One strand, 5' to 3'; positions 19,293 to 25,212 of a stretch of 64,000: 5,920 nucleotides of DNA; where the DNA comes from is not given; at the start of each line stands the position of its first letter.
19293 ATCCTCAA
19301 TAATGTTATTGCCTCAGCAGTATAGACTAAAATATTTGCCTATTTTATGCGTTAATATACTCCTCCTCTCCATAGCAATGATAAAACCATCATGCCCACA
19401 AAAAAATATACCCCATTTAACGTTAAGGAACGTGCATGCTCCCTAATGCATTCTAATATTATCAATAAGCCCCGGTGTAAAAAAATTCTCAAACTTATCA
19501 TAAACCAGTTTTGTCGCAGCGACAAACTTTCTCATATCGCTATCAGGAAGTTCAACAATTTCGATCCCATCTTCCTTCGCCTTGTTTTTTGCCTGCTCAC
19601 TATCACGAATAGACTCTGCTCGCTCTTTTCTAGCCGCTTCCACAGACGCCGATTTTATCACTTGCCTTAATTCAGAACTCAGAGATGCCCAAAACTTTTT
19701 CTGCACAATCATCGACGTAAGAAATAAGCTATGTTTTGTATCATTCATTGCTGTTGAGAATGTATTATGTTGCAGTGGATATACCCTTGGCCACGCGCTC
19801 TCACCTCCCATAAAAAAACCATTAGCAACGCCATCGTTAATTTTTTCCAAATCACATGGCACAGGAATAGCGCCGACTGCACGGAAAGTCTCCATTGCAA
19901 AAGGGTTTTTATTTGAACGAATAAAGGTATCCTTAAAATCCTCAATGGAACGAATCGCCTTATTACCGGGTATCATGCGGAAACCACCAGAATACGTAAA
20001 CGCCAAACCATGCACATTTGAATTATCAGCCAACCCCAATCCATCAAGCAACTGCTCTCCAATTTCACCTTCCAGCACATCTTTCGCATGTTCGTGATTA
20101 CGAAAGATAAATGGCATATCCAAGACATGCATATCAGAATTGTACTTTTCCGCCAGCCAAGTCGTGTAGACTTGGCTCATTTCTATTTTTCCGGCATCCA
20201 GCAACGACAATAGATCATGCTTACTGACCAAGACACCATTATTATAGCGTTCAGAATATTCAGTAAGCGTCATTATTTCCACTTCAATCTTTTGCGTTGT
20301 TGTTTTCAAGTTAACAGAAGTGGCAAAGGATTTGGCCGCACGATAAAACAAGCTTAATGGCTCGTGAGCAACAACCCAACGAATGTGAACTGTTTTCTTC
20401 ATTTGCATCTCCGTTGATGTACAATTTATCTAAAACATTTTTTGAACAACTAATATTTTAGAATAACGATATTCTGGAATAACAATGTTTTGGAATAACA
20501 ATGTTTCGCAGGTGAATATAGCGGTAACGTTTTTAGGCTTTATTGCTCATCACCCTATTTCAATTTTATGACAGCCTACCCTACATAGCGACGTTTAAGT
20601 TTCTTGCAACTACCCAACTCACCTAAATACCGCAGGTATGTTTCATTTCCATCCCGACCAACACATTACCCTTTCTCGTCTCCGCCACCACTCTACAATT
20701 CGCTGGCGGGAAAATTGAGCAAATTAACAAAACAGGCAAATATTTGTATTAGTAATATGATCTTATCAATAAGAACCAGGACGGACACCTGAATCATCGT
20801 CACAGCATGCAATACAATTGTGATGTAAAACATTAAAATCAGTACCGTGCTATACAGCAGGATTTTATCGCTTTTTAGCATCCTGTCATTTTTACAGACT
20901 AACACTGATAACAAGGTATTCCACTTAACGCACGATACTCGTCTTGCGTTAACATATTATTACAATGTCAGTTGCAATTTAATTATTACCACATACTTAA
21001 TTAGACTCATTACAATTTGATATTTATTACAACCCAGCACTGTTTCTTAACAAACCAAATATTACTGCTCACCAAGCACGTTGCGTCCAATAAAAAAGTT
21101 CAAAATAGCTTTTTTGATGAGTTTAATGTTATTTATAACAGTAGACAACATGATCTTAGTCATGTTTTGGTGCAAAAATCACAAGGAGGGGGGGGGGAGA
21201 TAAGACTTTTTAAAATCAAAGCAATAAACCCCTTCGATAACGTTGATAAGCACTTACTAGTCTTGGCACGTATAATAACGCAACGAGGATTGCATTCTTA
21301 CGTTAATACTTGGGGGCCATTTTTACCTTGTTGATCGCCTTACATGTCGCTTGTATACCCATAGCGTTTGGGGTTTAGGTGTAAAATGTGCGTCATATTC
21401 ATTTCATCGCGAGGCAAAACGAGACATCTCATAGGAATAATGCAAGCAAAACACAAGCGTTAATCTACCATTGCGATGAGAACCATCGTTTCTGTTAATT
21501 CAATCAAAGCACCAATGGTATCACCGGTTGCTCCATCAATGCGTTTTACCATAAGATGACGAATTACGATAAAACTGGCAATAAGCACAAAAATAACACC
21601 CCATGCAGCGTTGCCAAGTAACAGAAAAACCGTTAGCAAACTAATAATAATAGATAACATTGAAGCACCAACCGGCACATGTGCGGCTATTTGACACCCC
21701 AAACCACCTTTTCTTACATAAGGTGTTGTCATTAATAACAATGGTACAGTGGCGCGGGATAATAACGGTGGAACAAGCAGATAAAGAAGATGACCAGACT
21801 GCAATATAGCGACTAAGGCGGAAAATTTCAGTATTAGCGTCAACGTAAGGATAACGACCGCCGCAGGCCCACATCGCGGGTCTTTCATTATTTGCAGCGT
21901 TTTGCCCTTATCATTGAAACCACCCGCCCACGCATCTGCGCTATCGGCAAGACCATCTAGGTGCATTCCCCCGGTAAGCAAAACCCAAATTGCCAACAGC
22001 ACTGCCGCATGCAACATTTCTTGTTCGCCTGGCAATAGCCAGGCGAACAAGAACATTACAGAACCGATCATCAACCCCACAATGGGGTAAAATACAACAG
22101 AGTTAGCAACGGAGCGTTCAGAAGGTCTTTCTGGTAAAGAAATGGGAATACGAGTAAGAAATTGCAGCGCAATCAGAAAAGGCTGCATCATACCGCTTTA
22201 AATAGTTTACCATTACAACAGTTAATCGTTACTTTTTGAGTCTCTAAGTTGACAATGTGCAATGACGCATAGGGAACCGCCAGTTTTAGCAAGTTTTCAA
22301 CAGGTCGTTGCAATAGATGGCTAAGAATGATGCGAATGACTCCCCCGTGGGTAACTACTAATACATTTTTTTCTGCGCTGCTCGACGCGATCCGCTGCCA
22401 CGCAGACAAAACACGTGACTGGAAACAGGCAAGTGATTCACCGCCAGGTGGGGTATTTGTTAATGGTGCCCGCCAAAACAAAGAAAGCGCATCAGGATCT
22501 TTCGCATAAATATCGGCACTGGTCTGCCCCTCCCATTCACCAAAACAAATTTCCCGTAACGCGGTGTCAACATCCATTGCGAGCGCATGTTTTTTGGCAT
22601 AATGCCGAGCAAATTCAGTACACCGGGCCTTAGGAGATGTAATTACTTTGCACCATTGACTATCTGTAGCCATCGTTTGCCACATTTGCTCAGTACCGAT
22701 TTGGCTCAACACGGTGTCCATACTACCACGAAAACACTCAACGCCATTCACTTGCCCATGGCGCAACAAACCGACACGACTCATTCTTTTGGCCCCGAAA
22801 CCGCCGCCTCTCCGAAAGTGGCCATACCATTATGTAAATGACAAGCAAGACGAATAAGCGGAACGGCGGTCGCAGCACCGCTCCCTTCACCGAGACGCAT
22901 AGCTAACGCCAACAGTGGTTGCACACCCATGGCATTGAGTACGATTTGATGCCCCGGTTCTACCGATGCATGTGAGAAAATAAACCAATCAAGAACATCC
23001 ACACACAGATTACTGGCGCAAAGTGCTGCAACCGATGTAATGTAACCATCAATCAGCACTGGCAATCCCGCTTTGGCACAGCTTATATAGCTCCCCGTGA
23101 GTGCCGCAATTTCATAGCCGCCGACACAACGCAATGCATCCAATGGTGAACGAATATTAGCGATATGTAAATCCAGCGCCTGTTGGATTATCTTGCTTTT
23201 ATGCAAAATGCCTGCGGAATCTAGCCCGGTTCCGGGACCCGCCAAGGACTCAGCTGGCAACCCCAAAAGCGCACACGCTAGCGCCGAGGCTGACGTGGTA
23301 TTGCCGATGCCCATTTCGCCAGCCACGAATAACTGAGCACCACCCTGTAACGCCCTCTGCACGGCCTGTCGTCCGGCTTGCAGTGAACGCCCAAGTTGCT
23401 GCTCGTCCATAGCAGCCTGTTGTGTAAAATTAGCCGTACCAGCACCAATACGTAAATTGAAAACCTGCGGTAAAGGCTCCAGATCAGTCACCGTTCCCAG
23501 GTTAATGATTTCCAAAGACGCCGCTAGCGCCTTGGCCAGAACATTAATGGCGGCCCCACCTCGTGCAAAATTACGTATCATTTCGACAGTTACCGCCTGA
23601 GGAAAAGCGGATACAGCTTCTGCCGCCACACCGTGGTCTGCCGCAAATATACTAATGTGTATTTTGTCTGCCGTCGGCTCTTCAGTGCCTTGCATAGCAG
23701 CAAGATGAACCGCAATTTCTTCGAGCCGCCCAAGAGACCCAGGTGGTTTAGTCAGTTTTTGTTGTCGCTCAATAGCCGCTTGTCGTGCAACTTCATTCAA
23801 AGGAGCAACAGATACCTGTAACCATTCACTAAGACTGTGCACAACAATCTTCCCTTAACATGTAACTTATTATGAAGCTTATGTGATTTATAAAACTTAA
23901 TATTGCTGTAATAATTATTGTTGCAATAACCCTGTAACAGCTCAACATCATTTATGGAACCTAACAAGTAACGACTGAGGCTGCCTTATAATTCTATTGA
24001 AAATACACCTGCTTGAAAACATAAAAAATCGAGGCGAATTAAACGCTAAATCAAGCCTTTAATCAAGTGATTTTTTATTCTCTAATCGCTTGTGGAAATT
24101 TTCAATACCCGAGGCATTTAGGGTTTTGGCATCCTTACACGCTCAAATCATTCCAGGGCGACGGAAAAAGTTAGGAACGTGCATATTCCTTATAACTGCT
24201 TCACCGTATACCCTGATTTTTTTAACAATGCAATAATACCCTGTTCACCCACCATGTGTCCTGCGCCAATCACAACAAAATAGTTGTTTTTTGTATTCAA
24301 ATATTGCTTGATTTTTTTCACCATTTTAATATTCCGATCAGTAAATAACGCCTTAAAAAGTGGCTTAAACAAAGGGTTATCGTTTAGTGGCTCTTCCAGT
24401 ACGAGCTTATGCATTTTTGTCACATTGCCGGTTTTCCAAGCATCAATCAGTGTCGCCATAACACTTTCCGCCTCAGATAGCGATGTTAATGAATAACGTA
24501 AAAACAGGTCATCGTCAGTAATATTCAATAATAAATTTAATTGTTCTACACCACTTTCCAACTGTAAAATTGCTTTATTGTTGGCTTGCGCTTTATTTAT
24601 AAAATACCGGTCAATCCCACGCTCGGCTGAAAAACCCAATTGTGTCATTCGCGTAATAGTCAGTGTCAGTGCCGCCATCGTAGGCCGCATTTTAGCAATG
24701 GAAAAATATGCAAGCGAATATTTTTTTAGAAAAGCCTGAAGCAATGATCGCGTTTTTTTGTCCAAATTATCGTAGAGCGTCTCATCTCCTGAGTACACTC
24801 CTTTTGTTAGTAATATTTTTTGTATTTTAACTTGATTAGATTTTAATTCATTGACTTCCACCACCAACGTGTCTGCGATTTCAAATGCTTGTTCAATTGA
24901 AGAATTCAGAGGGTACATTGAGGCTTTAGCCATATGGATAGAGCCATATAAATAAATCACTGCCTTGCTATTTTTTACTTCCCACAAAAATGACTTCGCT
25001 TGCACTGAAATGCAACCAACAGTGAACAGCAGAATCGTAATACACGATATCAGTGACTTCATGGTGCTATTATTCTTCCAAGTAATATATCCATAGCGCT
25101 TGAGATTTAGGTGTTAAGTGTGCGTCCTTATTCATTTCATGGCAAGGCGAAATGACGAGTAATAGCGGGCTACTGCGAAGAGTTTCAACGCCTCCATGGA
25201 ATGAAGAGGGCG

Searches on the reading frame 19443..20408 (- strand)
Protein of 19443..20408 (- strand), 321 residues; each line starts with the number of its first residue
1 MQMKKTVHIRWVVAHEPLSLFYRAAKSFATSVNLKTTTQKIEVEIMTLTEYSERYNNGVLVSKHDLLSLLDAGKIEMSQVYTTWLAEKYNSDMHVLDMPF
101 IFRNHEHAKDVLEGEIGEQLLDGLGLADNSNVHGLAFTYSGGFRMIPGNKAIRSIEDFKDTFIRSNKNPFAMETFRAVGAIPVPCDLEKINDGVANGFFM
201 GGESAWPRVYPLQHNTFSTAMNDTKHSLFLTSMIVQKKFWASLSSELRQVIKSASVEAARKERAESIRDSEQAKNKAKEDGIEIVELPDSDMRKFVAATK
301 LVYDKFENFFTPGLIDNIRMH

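Call 27: search_protein_families(library=pfam, proteins=[window:19443-20408:-], max_evalue=0.00001)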
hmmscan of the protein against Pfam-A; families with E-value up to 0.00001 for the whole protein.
window:19443-20408:- (321 aa): 1 family
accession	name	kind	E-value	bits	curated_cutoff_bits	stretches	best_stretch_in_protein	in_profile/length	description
PF03480.18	DctP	-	2.3e-45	155.6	23.4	1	19-307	9-284/286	Bacterial extracellular solute-binding protein, family 7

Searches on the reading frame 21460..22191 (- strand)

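Call 27: search_protein_families(library=pfam, proteins=[window:21460-22191:-], max_evalue=0.00001)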
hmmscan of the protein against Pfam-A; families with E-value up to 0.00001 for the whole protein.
window:21460-22191:- (243 aa): 1 family
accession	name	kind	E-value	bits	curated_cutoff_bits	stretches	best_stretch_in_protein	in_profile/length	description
PF02654.20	CobS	-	1e-51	176.5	23.2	1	8-239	1-207/207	Cobalamin-5-phosphate synthase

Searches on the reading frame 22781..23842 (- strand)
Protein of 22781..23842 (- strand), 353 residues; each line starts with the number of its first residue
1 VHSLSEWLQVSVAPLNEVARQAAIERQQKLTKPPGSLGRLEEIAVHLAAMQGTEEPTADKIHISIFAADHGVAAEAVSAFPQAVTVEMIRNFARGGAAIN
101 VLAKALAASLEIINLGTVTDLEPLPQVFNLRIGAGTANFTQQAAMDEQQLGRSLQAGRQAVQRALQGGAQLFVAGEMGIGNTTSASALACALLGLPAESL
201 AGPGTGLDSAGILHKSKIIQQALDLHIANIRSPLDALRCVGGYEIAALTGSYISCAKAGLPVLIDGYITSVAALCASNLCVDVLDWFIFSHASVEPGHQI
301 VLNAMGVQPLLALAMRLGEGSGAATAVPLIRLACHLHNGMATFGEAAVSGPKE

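Call 27: search_protein_families(library=pfam, proteins=[window:22781-23842:-], max_evalue=0.00001)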
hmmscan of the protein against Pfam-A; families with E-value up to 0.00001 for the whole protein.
window:22781-23842:- (353 aa): 1 family
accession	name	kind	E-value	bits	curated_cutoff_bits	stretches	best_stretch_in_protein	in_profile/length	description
PF02277.22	DBI_PRT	-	5.6e-126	420.7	22.6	1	13-348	2-329/329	Phosphoribosyltransferase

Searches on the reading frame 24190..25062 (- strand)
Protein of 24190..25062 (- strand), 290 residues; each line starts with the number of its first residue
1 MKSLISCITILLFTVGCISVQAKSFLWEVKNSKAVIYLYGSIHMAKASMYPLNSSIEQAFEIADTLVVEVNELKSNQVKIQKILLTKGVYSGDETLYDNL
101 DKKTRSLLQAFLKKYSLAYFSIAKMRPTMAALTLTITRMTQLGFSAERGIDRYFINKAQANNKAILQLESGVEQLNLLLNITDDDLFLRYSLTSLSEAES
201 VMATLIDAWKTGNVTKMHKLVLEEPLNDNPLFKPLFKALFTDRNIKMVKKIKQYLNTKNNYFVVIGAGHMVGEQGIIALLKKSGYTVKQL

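Call 28: search_protein_families(library=pfam, proteins=[window:24190-25062:-], max_evalue=0.00001)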
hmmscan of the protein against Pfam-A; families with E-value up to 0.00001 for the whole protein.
window:24190-25062:- (290 aa): 1 family
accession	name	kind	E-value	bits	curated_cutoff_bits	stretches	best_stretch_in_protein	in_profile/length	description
PF01963.22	TraB_PrgY_gumN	-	1.2e-67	228.9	26.8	1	25-289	1-263/263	TraB/PrgY/gumN family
